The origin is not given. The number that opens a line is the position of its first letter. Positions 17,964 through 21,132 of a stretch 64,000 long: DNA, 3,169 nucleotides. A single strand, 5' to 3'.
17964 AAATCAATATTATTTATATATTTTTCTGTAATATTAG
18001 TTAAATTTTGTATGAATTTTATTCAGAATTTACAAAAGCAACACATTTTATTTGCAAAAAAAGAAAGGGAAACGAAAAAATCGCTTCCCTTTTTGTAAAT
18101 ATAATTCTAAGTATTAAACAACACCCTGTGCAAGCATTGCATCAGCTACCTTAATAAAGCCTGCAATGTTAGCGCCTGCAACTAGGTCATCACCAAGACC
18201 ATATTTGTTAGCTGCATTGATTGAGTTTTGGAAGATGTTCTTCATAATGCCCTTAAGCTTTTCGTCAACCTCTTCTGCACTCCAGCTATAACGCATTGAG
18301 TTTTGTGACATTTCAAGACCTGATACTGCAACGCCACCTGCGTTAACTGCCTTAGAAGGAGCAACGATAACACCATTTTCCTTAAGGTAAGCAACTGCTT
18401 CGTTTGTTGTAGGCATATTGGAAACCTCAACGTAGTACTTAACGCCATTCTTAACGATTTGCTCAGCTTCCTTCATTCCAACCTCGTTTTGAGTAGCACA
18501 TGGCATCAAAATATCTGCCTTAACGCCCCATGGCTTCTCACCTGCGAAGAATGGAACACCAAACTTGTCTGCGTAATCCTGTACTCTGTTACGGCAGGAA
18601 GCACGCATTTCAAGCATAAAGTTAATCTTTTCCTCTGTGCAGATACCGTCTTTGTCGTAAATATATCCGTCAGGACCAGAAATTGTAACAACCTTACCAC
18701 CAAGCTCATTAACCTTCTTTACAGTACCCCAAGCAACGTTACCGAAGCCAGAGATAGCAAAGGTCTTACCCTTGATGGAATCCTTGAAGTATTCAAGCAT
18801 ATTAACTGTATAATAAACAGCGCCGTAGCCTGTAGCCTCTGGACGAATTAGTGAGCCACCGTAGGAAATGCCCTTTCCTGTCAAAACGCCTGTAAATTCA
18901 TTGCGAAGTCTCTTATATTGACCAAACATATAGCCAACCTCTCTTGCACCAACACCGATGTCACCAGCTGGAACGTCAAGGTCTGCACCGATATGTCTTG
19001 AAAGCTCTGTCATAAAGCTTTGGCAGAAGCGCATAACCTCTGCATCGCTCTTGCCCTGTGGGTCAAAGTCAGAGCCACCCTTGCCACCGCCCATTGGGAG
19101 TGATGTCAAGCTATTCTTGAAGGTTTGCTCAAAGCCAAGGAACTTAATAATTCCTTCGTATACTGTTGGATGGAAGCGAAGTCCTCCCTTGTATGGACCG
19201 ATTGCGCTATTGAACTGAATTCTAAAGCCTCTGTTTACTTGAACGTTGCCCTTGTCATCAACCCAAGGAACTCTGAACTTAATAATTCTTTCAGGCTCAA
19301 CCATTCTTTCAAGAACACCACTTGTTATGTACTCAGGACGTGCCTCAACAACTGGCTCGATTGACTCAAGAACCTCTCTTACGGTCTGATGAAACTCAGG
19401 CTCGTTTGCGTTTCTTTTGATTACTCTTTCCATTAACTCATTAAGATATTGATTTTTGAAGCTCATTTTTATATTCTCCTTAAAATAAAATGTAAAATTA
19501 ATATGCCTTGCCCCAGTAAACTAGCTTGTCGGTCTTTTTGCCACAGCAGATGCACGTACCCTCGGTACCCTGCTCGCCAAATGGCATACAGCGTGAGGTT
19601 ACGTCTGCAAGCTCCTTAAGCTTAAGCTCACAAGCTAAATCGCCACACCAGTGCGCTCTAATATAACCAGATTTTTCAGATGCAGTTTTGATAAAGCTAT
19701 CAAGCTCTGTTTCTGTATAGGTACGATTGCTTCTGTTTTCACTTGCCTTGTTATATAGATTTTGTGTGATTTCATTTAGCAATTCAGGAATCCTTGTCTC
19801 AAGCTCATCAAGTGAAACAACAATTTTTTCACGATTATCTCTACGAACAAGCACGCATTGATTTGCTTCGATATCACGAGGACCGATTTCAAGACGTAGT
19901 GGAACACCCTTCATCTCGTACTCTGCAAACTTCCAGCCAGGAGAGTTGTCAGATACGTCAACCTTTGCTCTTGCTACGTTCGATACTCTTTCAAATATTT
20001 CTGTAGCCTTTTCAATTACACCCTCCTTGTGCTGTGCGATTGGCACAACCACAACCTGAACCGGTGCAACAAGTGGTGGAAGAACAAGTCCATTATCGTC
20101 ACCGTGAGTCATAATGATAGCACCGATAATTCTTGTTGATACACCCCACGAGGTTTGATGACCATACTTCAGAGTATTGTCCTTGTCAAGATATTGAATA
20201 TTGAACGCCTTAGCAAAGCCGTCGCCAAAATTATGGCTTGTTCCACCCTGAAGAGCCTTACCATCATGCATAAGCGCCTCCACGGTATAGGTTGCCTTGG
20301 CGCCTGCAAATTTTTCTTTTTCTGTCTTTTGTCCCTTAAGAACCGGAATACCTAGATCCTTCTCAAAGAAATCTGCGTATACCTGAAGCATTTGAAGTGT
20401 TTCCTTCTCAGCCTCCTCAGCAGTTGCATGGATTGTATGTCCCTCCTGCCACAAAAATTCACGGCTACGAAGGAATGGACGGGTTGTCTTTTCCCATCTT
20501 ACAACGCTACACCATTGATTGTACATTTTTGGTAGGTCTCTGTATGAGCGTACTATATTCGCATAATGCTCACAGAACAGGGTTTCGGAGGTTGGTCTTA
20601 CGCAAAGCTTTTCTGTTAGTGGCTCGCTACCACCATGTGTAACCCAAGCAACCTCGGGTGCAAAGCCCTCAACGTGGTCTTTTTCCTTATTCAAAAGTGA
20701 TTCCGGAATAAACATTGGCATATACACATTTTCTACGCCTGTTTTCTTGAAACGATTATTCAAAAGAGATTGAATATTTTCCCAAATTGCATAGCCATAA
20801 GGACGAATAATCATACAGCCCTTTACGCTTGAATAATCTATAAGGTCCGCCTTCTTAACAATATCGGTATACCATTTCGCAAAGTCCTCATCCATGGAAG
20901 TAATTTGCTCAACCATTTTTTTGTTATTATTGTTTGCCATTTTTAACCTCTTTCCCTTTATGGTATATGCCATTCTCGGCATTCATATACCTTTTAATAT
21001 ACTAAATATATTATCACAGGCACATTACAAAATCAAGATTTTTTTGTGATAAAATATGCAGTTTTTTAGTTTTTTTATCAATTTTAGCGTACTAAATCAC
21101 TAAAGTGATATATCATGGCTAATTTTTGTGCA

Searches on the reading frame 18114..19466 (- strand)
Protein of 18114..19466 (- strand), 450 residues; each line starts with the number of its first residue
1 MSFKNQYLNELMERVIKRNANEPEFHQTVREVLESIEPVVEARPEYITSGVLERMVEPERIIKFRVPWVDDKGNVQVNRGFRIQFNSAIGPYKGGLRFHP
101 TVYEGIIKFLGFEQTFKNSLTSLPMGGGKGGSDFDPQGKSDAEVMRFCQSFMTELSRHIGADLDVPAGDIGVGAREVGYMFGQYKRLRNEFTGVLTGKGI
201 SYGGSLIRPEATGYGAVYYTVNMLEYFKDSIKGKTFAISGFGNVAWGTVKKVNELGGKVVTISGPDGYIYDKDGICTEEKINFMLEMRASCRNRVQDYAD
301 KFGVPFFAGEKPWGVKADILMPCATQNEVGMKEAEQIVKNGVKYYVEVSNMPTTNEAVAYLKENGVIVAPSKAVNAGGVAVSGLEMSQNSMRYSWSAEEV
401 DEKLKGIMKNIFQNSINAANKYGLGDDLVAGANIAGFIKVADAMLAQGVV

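Call 55: search_protein_families(library=pfam, proteins=[window:18114-19466:-], max_evalue=0.00001)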
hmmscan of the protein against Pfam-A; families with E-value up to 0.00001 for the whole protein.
window:18114-19466:- (450 aa): 2 families
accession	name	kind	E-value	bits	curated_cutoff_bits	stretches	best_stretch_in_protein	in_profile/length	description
PF00208.27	ELFV_dehydrog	-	1.3e-85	287.4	23.4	1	203-448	1-241/241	Glutamate/Leucine/Phenylalanine/Valine dehydrogenase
PF02812.23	ELFV_dehydrog_N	-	4.8e-53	178.7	25.3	1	58-185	1-128/129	Glu/Leu/Phe/Val dehydrogenase, dimerisation domain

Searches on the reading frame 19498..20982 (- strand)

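Call 55: search_protein_families(library=pfam, proteins=[window:19498-20982:-], max_evalue=0.00001)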
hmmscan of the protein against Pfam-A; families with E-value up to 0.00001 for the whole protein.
window:19498-20982:- (494 aa): 3 families
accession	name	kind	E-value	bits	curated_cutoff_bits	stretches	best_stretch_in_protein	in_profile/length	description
PF00587.30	tRNA-synt_2b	-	9.1e-25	88.2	29.3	1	122-290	7-176/179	tRNA synthetase class II core domain (G, H, P, S and T)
PF09180.16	ProRS-C_1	-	1.2e-20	73.9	31.5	1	428-494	2-71/71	Prolyl-tRNA synthetase, C-terminal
PF03129.25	HGTP_anticodon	-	5.5e-20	71.8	21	1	309-400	1-93/94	Anticodon binding domain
